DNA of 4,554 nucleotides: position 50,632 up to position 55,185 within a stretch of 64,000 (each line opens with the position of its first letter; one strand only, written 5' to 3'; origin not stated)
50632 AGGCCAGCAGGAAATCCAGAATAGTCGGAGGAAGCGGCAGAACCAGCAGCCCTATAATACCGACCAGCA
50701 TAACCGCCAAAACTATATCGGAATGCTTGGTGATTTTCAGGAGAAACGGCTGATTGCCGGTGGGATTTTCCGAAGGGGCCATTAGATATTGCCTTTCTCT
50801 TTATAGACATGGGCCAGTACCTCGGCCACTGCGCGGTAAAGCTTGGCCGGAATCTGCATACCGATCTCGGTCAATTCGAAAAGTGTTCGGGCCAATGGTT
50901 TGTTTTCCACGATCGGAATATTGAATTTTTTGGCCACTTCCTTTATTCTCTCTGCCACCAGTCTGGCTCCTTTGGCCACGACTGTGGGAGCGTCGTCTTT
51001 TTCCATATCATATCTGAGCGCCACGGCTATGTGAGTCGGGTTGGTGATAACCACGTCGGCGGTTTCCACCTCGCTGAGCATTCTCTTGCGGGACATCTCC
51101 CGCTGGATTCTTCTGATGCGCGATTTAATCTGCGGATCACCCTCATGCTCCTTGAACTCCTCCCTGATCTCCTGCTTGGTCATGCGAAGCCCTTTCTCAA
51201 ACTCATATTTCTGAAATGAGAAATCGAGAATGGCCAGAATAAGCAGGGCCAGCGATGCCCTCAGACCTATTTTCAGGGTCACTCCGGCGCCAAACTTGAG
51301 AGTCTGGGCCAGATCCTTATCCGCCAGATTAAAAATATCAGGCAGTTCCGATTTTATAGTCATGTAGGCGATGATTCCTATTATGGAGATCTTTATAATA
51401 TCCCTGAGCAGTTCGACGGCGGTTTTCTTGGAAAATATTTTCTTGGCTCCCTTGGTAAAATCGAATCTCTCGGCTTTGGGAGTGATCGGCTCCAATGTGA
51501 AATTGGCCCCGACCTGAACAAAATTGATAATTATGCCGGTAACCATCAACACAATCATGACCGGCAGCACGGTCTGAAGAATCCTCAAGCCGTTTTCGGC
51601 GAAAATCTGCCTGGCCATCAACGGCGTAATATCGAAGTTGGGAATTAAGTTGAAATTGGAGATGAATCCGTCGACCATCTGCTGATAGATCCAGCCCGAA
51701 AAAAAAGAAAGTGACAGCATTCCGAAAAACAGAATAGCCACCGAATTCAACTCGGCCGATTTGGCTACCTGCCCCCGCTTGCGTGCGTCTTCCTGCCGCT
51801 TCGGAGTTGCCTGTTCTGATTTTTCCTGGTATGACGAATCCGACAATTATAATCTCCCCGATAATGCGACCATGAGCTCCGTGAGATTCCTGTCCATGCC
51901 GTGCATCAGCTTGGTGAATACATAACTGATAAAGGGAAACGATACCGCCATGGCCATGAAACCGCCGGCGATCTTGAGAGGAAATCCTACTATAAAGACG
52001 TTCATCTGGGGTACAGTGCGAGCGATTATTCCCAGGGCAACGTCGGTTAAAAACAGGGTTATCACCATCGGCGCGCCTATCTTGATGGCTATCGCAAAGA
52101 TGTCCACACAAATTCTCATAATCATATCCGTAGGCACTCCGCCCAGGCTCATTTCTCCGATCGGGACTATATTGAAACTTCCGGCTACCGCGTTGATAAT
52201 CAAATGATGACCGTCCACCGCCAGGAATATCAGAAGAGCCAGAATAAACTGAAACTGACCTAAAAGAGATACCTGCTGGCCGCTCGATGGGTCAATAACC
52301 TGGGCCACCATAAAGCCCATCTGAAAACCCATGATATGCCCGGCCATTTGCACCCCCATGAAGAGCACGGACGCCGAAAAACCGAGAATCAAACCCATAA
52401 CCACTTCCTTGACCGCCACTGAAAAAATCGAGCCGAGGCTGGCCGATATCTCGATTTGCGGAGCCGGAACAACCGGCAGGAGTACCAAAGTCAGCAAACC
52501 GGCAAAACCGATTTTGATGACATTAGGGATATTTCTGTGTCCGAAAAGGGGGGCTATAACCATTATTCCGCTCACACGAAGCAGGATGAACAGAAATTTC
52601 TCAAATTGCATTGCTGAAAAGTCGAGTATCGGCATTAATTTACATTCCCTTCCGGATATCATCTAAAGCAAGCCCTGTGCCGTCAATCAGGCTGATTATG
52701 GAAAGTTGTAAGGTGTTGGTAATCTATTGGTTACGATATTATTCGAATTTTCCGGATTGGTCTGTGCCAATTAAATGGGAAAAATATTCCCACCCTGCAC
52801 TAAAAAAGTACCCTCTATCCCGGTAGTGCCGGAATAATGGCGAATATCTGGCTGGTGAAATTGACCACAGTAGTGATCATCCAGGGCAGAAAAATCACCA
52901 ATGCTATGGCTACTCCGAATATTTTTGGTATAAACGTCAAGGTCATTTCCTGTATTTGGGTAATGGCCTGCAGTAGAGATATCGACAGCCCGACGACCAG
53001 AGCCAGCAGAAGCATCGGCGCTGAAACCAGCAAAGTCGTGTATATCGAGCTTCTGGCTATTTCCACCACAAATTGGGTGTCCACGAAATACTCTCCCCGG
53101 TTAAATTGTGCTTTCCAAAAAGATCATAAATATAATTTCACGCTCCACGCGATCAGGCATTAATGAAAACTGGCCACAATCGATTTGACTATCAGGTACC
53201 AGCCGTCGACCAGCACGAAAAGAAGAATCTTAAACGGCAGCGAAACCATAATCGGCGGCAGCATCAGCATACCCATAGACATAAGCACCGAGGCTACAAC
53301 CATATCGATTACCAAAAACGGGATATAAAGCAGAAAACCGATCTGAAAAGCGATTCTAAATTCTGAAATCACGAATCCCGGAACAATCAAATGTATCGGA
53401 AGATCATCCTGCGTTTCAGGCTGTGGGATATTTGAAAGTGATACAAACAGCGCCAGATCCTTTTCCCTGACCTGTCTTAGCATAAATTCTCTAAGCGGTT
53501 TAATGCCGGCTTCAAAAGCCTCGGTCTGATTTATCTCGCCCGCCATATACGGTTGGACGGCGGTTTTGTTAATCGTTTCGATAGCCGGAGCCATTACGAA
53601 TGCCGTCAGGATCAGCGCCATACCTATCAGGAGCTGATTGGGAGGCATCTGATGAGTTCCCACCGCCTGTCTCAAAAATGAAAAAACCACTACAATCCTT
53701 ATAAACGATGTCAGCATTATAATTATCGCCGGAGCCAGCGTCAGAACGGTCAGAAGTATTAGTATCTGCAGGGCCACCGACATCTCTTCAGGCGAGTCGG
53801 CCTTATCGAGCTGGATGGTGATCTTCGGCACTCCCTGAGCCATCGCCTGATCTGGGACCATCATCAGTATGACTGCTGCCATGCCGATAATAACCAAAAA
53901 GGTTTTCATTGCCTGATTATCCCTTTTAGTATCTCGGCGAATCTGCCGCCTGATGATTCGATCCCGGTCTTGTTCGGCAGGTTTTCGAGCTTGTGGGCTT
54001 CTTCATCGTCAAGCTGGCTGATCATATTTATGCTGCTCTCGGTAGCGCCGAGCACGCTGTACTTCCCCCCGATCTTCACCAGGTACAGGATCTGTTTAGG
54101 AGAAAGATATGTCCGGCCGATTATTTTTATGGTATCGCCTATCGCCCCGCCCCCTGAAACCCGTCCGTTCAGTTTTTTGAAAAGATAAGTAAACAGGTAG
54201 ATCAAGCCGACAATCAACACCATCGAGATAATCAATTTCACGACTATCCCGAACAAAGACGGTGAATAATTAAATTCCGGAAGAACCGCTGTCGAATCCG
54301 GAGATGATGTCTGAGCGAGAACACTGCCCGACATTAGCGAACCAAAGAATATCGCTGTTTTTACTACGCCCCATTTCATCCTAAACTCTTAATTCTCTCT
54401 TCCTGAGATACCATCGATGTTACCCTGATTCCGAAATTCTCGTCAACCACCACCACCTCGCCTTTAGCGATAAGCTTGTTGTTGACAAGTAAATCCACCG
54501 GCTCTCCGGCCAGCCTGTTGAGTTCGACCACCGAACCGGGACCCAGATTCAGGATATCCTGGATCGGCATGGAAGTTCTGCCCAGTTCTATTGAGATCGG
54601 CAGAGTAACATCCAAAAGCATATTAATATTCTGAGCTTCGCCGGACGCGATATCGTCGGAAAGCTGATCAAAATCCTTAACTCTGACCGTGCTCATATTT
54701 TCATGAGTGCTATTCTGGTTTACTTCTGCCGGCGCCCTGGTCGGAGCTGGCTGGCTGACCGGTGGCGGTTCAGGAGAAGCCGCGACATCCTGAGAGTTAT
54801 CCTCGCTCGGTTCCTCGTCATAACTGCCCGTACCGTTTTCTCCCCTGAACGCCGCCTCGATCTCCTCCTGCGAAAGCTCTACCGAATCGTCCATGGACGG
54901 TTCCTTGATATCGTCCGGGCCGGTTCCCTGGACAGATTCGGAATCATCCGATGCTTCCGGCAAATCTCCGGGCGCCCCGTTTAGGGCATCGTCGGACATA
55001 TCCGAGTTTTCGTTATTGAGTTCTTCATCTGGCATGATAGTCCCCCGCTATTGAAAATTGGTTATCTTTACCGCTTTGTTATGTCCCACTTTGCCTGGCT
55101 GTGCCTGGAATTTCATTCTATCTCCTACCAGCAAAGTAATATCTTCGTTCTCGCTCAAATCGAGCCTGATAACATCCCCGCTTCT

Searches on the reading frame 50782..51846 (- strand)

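Call 67: search_protein_families(library=pfam, proteins=[window:50782-51846:-], max_evalue=0.0001)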
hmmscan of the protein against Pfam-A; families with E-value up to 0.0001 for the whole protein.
window:50782-51846:- (354 aa): 1 family
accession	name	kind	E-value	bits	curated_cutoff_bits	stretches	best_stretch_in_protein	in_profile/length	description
PF01312.24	Bac_export_2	-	2.6e-126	421.9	24.4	1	7-347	1-335/335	FlhB HrpN YscU SpaS Family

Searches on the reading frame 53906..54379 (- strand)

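Call 67: search_protein_families(library=pfam, proteins=[window:53906-54379:-], max_evalue=0.0001)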
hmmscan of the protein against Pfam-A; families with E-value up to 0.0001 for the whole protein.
window:53906-54379:- (157 aa): 1 family
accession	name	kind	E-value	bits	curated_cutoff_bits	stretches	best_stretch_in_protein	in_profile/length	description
PF04347.18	FliO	-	7.2e-16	58.5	22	1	65-155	1-90/91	Flagellar biosynthesis protein, FliO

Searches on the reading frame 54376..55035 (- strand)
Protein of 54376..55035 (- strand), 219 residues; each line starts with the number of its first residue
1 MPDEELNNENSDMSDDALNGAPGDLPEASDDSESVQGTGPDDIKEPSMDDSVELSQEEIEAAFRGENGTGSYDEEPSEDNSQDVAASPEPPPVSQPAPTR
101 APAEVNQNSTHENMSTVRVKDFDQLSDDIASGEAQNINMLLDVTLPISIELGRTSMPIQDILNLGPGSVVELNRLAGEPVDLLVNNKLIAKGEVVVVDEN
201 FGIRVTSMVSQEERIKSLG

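Call 67: search_protein_families(library=pfam, proteins=[window:54376-55035:-], max_evalue=0.0001)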
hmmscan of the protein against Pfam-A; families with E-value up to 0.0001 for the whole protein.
window:54376-55035:- (219 aa): 1 family
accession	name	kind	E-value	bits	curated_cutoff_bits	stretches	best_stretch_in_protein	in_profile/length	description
PF01052.25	FliMN_C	-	1.6e-26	92.4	23.8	1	139-209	2-72/73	Type III flagellar switch regulator (C-ring) FliN C-term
